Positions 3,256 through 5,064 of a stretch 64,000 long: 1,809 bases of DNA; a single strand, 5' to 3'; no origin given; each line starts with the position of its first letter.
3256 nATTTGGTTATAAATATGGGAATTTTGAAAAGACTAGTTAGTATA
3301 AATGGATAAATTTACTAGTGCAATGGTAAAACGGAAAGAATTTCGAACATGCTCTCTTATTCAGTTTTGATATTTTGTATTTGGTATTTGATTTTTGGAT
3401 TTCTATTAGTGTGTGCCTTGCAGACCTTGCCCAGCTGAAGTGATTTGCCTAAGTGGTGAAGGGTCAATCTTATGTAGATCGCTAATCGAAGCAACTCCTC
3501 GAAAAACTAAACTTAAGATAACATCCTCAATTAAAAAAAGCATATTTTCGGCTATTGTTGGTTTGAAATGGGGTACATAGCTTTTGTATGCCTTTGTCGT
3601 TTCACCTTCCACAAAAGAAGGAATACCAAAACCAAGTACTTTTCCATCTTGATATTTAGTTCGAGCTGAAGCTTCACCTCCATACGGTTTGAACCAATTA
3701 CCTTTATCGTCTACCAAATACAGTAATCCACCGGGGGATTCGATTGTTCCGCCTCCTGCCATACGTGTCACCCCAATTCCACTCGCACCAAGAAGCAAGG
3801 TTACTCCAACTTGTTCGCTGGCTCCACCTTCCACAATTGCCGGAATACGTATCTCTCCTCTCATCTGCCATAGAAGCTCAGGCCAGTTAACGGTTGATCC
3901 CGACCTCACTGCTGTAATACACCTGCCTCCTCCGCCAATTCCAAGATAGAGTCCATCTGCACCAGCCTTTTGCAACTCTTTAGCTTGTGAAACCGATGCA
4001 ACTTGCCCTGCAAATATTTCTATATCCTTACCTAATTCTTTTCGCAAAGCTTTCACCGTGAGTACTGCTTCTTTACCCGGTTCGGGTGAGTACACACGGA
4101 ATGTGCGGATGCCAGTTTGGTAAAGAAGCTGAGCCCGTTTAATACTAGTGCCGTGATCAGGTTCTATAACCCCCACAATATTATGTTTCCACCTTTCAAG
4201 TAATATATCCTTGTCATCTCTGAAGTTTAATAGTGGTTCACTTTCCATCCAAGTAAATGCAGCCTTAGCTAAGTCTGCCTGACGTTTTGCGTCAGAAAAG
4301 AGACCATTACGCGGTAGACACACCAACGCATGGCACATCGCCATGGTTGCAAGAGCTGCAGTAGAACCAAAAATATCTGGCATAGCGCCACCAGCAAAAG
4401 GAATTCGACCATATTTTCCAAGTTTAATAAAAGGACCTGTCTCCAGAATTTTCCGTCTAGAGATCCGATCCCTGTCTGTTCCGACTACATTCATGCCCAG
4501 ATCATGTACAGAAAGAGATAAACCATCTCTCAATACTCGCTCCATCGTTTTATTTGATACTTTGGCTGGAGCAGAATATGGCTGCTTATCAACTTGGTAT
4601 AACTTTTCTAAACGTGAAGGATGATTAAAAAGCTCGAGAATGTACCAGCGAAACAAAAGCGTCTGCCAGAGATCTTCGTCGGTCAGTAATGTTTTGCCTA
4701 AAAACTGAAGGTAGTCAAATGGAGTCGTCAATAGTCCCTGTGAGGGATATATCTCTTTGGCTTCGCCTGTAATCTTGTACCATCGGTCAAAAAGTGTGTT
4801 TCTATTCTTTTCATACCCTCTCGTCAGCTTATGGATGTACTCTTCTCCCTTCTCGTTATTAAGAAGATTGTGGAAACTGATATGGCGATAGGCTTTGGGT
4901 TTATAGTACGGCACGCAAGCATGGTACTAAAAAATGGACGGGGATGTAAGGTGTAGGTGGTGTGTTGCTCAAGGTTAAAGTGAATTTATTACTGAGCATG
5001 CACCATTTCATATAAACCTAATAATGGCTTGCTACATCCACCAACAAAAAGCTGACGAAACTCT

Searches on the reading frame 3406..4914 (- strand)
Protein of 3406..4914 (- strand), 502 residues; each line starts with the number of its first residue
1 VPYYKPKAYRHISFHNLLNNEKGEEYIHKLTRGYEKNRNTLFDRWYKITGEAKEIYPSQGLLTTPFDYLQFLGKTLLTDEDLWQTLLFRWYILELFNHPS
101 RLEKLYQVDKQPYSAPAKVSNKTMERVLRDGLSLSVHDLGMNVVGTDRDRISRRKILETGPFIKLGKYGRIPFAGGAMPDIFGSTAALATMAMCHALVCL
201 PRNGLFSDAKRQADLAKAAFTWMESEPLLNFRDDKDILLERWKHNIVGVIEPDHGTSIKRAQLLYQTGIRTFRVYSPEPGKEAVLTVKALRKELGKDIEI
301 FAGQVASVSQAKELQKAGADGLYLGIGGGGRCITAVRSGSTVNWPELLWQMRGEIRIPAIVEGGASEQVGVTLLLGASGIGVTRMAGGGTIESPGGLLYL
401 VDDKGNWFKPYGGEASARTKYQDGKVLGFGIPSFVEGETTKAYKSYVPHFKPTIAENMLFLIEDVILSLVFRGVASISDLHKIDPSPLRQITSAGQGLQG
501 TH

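Call 44: search_protein_families(library=pfam, proteins=[window:3406-4914:-], max_evalue=0.001)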
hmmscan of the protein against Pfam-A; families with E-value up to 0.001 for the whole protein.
window:3406-4914:- (502 aa): 1 family
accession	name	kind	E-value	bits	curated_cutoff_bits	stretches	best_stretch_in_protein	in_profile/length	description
PF00478.31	IMPDH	-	3e-17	63.1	25.6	1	253-497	101-340/345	IMP dehydrogenase / GMP reductase domain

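Call 91: search_protein_families(library=ncbifam, proteins=[window:3406-4914:-], max_evalue=0.0001)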
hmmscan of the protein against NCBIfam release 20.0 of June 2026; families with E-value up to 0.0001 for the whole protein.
window:3406-4914:- (502 aa): 7 families
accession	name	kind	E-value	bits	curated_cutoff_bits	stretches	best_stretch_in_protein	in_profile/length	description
NF003966.0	PRK05458.1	equivalog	3.3e-11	43.1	344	1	286-431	131-275/327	GMP reductase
TIGR01302.1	IMP_dehydrog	equivalog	8.9e-11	41.3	481.5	1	254-416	222-385/450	IMP dehydrogenase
NF005493.0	PRK07107.1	equivalog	8.3e-10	37.8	585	1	259-482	245-471/502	IMP dehydrogenase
TIGR01306.1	GMP_reduct_2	equivalog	9.9e-09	35.1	465.65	1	286-427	127-267/321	GMP reductase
NF005869.0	PRK07807.1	equivalog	7.9e-07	28.5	549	1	259-419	230-392/479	GuaB1 family IMP dehydrogenase-related protein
TIGR01303.1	IMP_DH_rel_1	equivalog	8.3e-07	28.2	562.75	1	260-419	229-390/475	GuaB1 family IMP dehydrogenase-related protein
NF052358.1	GMPRedGuaB1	equivalog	1.8e-06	27.4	675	1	259-419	230-392/479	GMP reductase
